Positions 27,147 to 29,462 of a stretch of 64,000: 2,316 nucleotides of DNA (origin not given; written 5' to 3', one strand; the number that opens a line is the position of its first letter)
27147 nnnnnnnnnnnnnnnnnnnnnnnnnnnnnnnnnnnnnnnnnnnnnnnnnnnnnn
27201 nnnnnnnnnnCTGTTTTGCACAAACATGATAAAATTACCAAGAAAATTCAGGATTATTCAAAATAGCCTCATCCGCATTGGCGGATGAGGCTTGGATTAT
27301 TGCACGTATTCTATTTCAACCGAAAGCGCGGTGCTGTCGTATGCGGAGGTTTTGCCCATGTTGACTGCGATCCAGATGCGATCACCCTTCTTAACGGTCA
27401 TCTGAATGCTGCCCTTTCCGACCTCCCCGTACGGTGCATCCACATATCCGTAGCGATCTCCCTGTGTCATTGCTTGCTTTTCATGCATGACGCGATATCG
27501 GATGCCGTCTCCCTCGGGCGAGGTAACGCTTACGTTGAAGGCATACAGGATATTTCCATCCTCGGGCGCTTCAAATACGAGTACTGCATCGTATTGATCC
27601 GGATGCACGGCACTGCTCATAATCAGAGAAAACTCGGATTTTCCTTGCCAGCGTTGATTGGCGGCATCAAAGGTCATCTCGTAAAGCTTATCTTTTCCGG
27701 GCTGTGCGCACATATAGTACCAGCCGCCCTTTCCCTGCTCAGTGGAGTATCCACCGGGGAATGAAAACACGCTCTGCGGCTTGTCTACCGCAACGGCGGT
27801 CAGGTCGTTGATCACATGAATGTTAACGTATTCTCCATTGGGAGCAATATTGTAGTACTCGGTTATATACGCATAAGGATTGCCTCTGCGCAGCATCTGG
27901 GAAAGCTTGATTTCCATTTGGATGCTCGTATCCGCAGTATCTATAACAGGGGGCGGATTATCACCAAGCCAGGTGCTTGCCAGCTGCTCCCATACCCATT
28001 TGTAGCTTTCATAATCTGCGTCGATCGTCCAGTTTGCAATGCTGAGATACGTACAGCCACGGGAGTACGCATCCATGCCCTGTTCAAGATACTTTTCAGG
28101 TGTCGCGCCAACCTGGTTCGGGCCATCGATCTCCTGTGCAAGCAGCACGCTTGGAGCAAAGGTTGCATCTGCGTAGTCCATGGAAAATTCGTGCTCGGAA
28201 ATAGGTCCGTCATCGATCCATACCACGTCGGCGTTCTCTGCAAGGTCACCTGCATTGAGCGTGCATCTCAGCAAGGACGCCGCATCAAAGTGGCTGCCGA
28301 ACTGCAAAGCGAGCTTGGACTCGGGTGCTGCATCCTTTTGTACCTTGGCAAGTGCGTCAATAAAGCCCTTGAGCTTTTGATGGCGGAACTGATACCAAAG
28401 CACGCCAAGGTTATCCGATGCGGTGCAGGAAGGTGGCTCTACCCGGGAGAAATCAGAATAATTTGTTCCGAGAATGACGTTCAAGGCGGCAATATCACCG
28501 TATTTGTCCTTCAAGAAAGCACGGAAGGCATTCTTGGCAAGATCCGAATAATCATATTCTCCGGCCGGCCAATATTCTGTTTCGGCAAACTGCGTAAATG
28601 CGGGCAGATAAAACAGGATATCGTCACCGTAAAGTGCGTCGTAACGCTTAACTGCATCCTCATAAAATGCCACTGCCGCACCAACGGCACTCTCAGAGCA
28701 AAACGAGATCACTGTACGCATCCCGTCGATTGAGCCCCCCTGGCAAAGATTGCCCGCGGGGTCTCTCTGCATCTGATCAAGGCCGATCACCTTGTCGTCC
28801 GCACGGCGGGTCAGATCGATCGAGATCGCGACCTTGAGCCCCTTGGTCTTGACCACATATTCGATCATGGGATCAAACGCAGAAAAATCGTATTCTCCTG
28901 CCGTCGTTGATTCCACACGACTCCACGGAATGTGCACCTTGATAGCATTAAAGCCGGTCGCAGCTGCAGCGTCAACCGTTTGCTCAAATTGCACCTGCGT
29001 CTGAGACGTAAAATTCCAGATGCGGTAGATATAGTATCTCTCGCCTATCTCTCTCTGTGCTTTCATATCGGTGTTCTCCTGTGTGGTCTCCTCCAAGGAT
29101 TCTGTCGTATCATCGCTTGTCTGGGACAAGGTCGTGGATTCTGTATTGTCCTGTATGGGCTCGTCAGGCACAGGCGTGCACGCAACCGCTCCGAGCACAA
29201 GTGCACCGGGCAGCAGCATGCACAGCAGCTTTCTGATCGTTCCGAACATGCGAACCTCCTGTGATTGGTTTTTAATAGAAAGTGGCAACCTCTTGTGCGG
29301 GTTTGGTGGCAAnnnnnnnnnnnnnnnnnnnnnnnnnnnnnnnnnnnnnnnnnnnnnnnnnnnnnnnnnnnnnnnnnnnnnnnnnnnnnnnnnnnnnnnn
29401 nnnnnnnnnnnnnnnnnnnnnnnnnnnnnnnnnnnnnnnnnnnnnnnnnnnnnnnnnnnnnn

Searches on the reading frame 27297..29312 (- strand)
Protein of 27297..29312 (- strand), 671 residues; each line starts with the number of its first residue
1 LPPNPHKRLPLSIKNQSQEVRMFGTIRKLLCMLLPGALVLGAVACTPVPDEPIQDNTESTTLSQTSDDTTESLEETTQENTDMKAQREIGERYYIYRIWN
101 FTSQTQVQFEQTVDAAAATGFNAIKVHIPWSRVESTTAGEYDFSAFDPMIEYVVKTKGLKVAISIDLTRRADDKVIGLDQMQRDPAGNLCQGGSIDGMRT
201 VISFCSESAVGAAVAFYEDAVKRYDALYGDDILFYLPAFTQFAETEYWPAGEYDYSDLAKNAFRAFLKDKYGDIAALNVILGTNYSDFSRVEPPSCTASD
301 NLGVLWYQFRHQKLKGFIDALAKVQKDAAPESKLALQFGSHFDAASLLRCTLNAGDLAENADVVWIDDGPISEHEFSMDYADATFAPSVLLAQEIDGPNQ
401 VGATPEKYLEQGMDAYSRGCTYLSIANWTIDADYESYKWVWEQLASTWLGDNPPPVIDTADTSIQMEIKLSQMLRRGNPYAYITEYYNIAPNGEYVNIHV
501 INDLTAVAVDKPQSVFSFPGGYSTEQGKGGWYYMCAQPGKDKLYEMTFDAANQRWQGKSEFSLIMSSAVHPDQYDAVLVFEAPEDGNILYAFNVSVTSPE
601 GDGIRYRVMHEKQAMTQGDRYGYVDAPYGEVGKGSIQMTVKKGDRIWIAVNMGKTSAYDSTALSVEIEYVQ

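Call 78: search_protein_families(library=pfam, proteins=[window:27297-29312:-], max_evalue=0.001)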
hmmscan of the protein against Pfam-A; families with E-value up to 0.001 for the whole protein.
window:27297-29312:- (671 aa): 2 families
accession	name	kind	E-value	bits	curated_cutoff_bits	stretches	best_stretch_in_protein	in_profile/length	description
PF02449.21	Glyco_hydro_42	-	1.1e-13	51.7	21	1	246-371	137-264/376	Beta-galactosidase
PF01373.23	Glyco_hydro_14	-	5.1e-11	42.6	27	1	236-297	162-224/402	Glycosyl hydrolase family 14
